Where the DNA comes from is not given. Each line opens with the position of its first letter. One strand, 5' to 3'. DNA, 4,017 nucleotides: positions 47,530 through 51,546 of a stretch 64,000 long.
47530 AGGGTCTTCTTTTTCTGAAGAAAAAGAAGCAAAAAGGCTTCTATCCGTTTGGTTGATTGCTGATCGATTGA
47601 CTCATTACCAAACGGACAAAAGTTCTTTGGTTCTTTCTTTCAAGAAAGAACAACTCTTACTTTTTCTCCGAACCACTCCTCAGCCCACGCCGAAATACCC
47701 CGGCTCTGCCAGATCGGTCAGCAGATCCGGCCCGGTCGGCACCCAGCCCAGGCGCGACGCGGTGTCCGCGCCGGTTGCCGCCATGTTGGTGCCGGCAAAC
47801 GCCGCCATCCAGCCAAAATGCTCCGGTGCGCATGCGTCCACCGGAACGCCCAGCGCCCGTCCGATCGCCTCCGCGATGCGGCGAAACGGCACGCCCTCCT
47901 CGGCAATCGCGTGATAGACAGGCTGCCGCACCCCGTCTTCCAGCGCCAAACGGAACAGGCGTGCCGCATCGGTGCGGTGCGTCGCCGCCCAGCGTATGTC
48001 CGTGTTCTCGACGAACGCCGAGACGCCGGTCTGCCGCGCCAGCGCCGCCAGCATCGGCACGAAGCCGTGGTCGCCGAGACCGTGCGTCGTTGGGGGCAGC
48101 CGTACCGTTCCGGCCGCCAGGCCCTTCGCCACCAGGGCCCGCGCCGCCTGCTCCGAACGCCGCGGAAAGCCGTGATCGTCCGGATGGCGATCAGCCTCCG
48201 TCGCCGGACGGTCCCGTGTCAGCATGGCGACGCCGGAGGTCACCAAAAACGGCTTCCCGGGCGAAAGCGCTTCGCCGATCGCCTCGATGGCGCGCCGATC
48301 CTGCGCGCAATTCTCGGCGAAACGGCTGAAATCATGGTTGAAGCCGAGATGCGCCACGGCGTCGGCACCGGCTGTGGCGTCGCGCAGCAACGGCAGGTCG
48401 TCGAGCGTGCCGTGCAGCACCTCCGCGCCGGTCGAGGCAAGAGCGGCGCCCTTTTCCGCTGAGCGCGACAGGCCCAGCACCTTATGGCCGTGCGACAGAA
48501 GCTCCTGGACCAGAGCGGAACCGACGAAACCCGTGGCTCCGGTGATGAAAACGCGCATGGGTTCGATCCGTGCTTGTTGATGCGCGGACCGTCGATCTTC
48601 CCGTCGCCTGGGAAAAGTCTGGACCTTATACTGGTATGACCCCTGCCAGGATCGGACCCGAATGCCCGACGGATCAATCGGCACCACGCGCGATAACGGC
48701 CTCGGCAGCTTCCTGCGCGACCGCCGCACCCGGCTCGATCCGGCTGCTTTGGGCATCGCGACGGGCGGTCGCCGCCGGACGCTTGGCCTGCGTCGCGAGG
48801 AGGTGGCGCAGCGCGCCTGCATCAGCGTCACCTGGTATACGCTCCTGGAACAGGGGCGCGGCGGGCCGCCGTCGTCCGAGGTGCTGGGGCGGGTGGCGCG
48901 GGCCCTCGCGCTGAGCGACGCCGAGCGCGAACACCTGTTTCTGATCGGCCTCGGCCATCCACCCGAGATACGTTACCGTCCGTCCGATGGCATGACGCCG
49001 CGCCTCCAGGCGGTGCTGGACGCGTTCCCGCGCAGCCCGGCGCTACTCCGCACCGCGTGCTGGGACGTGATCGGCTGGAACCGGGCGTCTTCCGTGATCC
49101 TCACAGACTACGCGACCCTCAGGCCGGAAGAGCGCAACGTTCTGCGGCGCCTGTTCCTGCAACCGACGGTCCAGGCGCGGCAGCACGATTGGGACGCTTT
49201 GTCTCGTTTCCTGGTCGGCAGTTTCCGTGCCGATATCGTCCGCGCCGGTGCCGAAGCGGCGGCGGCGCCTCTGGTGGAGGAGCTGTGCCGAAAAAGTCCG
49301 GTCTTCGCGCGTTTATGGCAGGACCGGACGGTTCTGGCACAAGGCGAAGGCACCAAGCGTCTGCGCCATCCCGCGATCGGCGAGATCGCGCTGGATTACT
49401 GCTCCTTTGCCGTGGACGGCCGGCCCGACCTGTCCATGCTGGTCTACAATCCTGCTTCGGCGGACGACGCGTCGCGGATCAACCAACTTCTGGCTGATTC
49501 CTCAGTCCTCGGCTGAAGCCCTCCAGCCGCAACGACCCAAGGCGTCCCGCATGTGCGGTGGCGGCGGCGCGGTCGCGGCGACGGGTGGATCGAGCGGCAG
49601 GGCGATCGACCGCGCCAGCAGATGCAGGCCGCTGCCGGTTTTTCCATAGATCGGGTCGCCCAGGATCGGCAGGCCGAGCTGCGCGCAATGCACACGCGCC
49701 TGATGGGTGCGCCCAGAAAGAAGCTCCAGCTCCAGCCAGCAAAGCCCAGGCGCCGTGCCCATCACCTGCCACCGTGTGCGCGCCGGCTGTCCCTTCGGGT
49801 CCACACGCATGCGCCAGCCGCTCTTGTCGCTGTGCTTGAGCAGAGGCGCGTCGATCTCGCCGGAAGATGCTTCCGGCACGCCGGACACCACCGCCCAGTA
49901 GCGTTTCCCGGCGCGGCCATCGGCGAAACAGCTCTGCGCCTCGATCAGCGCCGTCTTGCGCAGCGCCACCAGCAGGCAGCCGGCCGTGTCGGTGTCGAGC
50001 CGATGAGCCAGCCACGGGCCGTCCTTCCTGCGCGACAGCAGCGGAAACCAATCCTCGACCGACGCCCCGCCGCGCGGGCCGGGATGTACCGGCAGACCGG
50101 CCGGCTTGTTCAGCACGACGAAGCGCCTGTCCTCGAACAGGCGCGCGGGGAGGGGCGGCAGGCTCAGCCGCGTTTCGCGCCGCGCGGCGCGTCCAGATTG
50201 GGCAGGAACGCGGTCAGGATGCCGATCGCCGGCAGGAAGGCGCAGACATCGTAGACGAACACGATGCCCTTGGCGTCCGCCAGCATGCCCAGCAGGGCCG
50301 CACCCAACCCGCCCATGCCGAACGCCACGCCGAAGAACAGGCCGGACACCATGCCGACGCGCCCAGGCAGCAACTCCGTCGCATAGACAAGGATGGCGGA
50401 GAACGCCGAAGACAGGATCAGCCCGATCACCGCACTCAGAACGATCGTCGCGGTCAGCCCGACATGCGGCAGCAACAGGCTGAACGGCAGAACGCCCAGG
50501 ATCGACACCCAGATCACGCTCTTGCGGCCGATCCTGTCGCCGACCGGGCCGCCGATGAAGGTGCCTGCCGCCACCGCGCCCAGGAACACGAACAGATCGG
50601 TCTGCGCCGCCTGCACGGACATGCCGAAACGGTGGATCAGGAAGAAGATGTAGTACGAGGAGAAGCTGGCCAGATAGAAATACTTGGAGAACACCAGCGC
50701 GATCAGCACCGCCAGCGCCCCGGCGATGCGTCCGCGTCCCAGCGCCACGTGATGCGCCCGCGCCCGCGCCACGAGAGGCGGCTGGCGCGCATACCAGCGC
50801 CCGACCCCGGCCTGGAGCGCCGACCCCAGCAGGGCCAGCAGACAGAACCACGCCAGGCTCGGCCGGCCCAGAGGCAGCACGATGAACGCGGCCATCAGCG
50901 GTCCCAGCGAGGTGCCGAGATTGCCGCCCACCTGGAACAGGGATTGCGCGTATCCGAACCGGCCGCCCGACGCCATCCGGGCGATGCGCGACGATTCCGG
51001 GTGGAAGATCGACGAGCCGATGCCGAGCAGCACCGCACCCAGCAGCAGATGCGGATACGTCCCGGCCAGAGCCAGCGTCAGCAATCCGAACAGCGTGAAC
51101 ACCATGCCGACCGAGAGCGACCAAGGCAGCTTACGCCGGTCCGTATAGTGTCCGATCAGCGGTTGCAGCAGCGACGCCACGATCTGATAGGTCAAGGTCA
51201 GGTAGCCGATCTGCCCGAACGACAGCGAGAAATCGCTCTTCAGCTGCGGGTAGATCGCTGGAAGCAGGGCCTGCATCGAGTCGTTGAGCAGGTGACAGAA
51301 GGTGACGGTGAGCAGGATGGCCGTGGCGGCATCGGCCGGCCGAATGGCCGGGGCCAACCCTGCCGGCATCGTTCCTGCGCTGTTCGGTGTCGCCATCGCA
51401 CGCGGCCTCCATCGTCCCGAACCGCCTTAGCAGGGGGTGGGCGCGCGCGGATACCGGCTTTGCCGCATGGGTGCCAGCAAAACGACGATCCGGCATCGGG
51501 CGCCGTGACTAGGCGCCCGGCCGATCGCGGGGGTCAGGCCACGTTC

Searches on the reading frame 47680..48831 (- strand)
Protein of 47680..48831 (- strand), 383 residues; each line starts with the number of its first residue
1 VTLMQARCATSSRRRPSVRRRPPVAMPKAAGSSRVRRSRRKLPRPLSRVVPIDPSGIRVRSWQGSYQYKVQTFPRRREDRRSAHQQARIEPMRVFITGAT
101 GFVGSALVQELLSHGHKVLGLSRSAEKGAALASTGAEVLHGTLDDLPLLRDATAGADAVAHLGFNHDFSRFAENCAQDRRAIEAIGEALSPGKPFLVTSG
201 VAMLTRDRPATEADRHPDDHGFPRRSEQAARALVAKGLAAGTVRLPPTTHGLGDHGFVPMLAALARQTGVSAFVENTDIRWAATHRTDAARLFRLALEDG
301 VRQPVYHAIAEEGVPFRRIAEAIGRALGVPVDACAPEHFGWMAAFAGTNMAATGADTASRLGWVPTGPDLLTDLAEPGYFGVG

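Call 29: search_protein_families(library=pfam, proteins=[window:47680-48831:-], max_evalue=0.001)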
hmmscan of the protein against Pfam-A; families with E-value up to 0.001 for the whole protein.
window:47680-48831:- (383 aa): 7 families
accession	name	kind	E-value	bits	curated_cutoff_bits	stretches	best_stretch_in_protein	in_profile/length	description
PF01370.27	Epimerase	-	1.2e-12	48.2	20.9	1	94-188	1-105/240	NAD dependent epimerase/dehydratase family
PF13460.12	NAD_binding_10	-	8.3e-11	42.5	27.2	1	98-171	1-77/184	NAD(P)H-binding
PF05368.20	NmrA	-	7.3e-10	39.4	27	1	93-160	4-74/298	NmrA-like family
PF16363.11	GDP_Man_Dehyd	-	2.5e-05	24.3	27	1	95-128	1-34/332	GDP-mannose 4,6 dehydratase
PF07993.18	NAD_binding_4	-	9.9e-05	22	20.1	1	96-137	1-45/258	Male sterility protein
PF01073.25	3Beta_HSD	-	0.0001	21.9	22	1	96-166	2-78/280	3-beta hydroxysteroid dehydrogenase/isomerase family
PF04321.23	RmlD_sub_bind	-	0.00028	20.5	27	0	92-131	1-40/287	RmlD substrate binding domain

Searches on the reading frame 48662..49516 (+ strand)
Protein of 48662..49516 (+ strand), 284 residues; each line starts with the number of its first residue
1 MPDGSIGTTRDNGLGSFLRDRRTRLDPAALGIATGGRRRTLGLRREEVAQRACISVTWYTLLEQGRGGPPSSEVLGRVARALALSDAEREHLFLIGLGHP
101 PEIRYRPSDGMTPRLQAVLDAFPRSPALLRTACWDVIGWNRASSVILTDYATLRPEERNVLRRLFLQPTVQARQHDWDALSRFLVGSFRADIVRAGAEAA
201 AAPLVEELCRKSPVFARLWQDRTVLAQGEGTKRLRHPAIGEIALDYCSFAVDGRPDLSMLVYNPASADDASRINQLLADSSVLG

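Call 29: search_protein_families(library=pfam, proteins=[window:48662-49516:+], max_evalue=0.001)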
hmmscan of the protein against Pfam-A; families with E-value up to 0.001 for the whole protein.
window:48662-49516:+ (284 aa): 3 families
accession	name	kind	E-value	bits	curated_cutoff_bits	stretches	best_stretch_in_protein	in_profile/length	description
PF17765.7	MLTR_LBD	-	1.3e-44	152.7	26.3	1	112-272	2-164/168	MmyB-like transcription regulator ligand binding domain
PF13560.12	HTH_31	-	8.8e-13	48.8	27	1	14-92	2-64/64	Helix-turn-helix domain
PF01381.28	HTH_3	-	0.0001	22.7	23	1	38-85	5-51/55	Helix-turn-helix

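Call 108: find_encoding_contigs(protein=window:48662-49516:+, flank=8000, max_places=8)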
Protein window:48662-49516:+ (284 aa): 5 contigs read that carry it; 5 places shown.
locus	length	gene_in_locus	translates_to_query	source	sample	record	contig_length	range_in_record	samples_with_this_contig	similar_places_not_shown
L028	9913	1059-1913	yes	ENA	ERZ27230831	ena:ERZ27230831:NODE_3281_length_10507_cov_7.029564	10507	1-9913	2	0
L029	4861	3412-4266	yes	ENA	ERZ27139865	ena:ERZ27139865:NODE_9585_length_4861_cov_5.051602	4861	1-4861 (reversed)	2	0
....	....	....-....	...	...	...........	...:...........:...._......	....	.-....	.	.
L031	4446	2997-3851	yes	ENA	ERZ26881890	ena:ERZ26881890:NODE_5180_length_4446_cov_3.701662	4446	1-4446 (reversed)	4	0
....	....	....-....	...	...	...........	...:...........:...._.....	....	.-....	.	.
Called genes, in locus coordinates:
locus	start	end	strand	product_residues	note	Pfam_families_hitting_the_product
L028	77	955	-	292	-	PF01370:Epimerase, PF05368:NmrA, PF13460:NAD_binding_10, PF16363:GDP_Man_Dehyd (weak)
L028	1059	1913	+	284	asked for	PF13560:HTH_31, PF17765:MLTR_LBD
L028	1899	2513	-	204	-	PF00849:PseudoU_synth_2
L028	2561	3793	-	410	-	PF07690:MFS_1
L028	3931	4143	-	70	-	-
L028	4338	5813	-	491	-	PF02321:OEP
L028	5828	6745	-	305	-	PF25917:BSH_RND, PF25973:BSH_CzcB (weak), PF25919:BSH_CusB (weak), PF25878:HH_AAEA_pHBA (weak), PF25876:HH_MFP_RND (faint), PF25963:Beta-barrel_AAEA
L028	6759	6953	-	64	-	PF07869:DUF1656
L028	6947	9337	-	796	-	PF04632:FUSC, PF11744:ALMT (faint), PF06081:ArAE_1 (weak), PF13515:FUSC_2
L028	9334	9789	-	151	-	PF01047:MarR, PF12802:MarR_2, PF13463:HTH_27 (weak)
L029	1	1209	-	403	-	PF00296:Bac_luciferase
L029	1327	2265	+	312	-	PF04069:OpuAC (faint), PF13379:NMT1_2, PF12974:Phosphonate-bd, PF09084:NMT1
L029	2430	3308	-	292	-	PF01370:Epimerase, PF05368:NmrA, PF13460:NAD_binding_10, PF16363:GDP_Man_Dehyd (weak)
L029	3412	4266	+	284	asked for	PF13560:HTH_31, PF17765:MLTR_LBD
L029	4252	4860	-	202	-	?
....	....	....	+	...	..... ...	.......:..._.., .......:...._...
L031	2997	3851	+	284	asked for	PF13560:HTH_31, PF17765:MLTR_LBD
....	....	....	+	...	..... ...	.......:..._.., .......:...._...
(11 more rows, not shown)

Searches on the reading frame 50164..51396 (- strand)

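Call 29: search_protein_families(library=pfam, proteins=[window:50164-51396:-], max_evalue=0.001)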
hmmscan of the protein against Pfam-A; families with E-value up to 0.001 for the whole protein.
window:50164-51396:- (410 aa): 1 family
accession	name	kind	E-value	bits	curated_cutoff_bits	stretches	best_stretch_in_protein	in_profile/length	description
PF07690.21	MFS_1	-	4.9e-31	108.3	33.4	2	31-264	4-241/347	Major Facilitator Superfamily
